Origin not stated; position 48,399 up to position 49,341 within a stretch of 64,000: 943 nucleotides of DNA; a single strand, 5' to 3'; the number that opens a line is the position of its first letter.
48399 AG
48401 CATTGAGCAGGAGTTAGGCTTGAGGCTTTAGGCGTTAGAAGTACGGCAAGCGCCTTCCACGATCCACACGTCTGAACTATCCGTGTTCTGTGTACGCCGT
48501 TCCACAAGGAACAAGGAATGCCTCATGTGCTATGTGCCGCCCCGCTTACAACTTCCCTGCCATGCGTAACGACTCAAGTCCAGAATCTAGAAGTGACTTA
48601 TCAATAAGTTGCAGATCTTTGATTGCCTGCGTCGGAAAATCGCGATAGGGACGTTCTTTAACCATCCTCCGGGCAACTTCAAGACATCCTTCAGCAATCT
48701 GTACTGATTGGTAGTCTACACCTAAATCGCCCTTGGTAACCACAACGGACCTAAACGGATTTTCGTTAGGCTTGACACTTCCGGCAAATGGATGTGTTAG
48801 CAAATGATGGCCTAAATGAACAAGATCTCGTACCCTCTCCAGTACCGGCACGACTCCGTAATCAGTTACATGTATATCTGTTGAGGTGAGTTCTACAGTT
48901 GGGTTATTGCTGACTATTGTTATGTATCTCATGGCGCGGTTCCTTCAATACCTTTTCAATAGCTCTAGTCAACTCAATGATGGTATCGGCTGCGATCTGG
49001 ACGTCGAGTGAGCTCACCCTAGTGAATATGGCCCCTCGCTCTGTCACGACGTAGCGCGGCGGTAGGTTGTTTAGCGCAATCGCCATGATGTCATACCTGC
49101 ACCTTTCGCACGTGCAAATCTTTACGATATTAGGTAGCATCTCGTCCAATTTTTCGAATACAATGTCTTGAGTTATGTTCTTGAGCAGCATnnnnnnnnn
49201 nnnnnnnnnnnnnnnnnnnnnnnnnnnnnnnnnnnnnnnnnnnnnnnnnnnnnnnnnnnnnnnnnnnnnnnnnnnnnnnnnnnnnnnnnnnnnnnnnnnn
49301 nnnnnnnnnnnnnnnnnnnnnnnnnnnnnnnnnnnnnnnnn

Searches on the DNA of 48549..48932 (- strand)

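Call 65: search_rna_families(sources=[L001, L004, L007, L009, L011, L012, L015, L016, L017, L020, L024, L029, L041, L045, L064, L077, L028], threshold=gathering)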
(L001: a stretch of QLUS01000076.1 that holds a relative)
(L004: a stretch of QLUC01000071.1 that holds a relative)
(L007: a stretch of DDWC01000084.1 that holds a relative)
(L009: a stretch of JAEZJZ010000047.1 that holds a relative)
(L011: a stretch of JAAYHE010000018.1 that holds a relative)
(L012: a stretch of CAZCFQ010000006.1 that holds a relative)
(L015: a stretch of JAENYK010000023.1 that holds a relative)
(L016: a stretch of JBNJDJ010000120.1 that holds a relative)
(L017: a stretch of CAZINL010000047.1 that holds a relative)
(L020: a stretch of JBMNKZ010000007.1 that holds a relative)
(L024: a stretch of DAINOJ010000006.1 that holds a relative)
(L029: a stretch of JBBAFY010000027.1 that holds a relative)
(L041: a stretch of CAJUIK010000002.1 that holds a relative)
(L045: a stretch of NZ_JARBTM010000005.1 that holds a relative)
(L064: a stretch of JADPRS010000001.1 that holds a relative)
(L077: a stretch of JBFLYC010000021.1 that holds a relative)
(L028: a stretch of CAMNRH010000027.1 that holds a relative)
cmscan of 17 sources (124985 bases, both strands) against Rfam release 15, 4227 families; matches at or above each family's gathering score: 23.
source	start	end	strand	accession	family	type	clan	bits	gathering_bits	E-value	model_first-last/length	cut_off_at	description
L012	3745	3922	+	RF03166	glycine-GGAnGA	Cis-reg; riboswitch;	CL00125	113.1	110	5.6e-23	1-177/177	no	glycine-GGAnGA riboswitch aptamer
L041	3398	3490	+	RF01852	tRNA-Sec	Gene; tRNA;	CL00001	73.3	47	8.1e-13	1-91/91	no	Selenocysteine transfer RNA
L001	1259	1351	+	RF01852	tRNA-Sec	Gene; tRNA;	CL00001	73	47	9.6e-13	1-91/91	no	Selenocysteine transfer RNA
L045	3690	3796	+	RF00504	Glycine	Cis-reg; riboswitch;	CL00125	69.4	32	4.3e-12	1-94/94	no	Glycine riboswitch aptamer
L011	3713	3818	+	RF00504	Glycine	Cis-reg; riboswitch;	CL00125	68.9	32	5.7e-12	1-94/94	no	Glycine riboswitch aptamer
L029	3738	3839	+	RF00504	Glycine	Cis-reg; riboswitch;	CL00125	68.7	32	6.5e-12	1-94/94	no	Glycine riboswitch aptamer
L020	6843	6880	+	RF01990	SECIS_4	Cis-reg;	-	65.2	38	5.2e-13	1-38/38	no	Selenocysteine insertion sequence 4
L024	3772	3874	+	RF00504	Glycine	Cis-reg; riboswitch;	CL00125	64.6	32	8e-11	1-94/94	no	Glycine riboswitch aptamer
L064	3735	3841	+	RF00504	Glycine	Cis-reg; riboswitch;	CL00125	63.7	32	1.4e-10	1-94/94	no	Glycine riboswitch aptamer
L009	3550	3656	+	RF00504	Glycine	Cis-reg; riboswitch;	CL00125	62.2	32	3.4e-10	1-94/94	no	Glycine riboswitch aptamer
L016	3254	3353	+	RF00504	Glycine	Cis-reg; riboswitch;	CL00125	61.6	32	5e-10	1-94/94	no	Glycine riboswitch aptamer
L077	3714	3813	+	RF00504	Glycine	Cis-reg; riboswitch;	CL00125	61.5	32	5.3e-10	1-94/94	no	Glycine riboswitch aptamer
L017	3720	3837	+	RF00504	Glycine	Cis-reg; riboswitch;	CL00125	60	32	1.3e-09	1-94/94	no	Glycine riboswitch aptamer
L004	207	306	+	RF00504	Glycine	Cis-reg; riboswitch;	CL00125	59.4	32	1.9e-09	1-94/94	no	Glycine riboswitch aptamer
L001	3492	3593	+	RF00504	Glycine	Cis-reg; riboswitch;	CL00125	57.2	32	6.9e-09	1-94/94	no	Glycine riboswitch aptamer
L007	3728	3830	+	RF00504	Glycine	Cis-reg; riboswitch;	CL00125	57.1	32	7.5e-09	1-94/94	no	Glycine riboswitch aptamer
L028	3737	3847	+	RF00504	Glycine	Cis-reg; riboswitch;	CL00125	56.5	32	1e-08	1-94/94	no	Glycine riboswitch aptamer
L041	3589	3690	+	RF00504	Glycine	Cis-reg; riboswitch;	CL00125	56.1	32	1.4e-08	1-94/94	no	Glycine riboswitch aptamer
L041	6807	6844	+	RF01990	SECIS_4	Cis-reg;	-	55.5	38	4.1e-10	1-38/38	no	Selenocysteine insertion sequence 4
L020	3681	3779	+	RF00504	Glycine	Cis-reg; riboswitch;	CL00125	52.9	32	9.7e-08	1-94/94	no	Glycine riboswitch aptamer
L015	3581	3752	+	RF00504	Glycine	Cis-reg; riboswitch;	CL00125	49.5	32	7.6e-07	1-94/94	no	Glycine riboswitch aptamer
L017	3841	3923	+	RF00504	Glycine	Cis-reg; riboswitch;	CL00125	37.5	32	0.0011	9-86/94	no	Glycine riboswitch aptamer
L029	3841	3915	+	RF00504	Glycine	Cis-reg; riboswitch;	CL00125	36.6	32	0.0019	7-88/94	no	Glycine riboswitch aptamer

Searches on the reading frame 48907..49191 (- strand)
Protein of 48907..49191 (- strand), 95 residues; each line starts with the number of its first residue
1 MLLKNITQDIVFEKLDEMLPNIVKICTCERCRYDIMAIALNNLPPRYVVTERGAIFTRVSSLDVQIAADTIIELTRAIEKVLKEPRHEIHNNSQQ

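Call 12: search_protein_families(library=ncbifam, proteins=[window:48907-49191:-], max_evalue=0.001)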
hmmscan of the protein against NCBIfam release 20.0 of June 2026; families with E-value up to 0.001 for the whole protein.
window:48907-49191:- (95 aa): 1 family
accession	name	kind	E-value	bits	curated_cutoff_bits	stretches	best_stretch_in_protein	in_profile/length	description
NF052654.1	CmpProtComFBBac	equivalog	3.3e-13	49.5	120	1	5-85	4-84/84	late competence protein ComFB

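Call 36: search_protein_families(library=pfam, proteins=[window:48907-49191:-], max_evalue=0.001)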
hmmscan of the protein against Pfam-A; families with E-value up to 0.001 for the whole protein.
window:48907-49191:- (95 aa): 1 family
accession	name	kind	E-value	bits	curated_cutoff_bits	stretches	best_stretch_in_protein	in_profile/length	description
PF10719.14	ComFB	-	2.2e-23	82.5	25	1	4-85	1-83/83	Late competence development protein ComFB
